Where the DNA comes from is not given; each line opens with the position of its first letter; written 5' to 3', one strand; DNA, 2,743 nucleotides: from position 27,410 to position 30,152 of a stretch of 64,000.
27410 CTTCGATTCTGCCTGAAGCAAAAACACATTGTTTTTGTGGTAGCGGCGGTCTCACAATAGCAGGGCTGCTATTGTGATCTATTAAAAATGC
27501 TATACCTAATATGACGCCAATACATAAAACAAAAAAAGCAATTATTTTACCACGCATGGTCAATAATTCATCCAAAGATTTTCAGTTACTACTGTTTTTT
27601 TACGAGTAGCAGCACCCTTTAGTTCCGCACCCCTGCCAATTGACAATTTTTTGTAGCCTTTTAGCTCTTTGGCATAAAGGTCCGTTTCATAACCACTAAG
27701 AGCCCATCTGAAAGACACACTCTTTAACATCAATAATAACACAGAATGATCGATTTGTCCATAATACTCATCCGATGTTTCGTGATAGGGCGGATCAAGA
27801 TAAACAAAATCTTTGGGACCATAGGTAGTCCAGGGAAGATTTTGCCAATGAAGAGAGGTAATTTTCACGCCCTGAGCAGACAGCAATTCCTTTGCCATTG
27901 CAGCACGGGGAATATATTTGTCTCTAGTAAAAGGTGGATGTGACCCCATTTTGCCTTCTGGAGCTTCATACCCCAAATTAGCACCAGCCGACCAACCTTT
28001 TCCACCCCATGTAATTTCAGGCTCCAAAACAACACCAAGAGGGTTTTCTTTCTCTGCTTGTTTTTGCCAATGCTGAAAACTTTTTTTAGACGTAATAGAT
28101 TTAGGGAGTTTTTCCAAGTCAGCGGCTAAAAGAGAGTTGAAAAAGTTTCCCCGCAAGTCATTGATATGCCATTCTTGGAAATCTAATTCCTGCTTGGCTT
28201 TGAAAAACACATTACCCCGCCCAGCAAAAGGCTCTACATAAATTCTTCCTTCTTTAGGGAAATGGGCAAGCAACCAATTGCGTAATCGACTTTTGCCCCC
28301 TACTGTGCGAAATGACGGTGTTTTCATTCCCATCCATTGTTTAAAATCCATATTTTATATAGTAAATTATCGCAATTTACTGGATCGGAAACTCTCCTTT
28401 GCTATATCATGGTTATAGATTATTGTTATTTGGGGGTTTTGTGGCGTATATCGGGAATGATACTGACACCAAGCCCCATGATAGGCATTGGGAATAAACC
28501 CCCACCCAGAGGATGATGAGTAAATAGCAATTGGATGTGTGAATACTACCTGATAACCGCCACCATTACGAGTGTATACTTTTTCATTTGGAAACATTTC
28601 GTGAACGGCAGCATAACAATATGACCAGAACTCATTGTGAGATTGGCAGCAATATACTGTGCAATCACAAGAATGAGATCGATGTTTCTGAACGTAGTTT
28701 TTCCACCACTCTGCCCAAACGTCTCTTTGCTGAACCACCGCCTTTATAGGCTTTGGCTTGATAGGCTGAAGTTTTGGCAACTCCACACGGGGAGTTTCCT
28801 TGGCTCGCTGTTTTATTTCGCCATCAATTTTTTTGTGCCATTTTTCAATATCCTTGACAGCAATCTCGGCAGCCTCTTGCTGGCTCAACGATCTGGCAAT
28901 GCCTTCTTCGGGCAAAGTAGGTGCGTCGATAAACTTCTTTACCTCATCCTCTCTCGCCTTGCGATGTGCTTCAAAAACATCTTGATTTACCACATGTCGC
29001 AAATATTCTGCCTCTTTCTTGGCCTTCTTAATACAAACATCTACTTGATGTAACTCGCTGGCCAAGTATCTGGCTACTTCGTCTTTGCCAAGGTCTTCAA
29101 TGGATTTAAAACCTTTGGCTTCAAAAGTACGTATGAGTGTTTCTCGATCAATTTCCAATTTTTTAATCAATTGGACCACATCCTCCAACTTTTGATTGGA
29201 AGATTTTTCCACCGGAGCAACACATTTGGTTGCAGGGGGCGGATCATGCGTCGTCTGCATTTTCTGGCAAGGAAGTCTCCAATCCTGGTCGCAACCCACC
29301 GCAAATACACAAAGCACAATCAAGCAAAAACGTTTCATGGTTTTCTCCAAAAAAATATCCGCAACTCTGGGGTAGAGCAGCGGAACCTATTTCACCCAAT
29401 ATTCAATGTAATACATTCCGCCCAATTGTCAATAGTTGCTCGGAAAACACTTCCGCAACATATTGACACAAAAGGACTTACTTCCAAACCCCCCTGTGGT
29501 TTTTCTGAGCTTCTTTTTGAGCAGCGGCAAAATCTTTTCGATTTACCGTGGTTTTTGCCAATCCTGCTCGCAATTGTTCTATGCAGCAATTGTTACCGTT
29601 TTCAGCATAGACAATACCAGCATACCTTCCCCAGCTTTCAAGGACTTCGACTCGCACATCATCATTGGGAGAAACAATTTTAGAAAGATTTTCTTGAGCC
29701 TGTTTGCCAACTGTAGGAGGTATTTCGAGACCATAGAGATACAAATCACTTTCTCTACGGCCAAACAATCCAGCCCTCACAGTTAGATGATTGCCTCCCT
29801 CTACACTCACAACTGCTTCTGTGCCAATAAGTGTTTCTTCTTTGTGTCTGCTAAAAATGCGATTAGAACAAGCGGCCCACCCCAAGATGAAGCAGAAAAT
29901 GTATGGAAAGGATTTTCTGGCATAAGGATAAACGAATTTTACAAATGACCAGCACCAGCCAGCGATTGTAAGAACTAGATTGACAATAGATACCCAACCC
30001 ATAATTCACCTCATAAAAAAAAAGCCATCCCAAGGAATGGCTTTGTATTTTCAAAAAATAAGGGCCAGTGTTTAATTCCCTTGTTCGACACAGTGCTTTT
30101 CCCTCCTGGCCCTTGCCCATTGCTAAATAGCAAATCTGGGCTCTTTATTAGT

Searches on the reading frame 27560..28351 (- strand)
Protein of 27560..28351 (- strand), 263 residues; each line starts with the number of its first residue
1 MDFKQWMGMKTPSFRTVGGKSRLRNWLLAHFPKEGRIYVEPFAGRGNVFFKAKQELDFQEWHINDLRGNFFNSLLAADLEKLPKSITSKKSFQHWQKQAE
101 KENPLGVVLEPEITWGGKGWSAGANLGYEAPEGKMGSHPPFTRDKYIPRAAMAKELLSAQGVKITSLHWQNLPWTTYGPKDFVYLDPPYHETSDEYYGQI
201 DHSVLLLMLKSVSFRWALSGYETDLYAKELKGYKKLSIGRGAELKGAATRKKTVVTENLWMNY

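Call 62: search_protein_families(library=pfam, proteins=[window:27560-28351:-], max_evalue=0.001)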
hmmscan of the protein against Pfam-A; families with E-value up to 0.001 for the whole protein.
window:27560-28351:- (263 aa): 1 family
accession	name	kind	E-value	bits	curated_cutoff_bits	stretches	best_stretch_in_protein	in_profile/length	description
PF02086.21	MethyltransfD12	-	2.8e-15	57.2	22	1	17-88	2-75/253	D12 class N6 adenine-specific DNA methyltransferase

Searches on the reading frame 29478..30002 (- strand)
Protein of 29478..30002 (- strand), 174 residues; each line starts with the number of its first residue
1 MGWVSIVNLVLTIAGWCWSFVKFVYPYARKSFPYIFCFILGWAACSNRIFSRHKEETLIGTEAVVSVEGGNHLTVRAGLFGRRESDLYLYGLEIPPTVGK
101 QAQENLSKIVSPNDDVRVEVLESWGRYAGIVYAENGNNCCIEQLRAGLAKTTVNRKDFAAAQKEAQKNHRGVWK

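Call 62: search_protein_families(library=pfam, proteins=[window:29478-30002:-], max_evalue=0.001)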
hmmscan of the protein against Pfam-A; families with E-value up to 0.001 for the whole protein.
window:29478-30002:- (174 aa): 1 family
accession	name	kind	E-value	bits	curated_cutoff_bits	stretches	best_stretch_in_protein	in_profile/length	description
PF00565.23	SNase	-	4.6e-06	27.5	21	1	99-174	23-106/107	Staphylococcal nuclease homologue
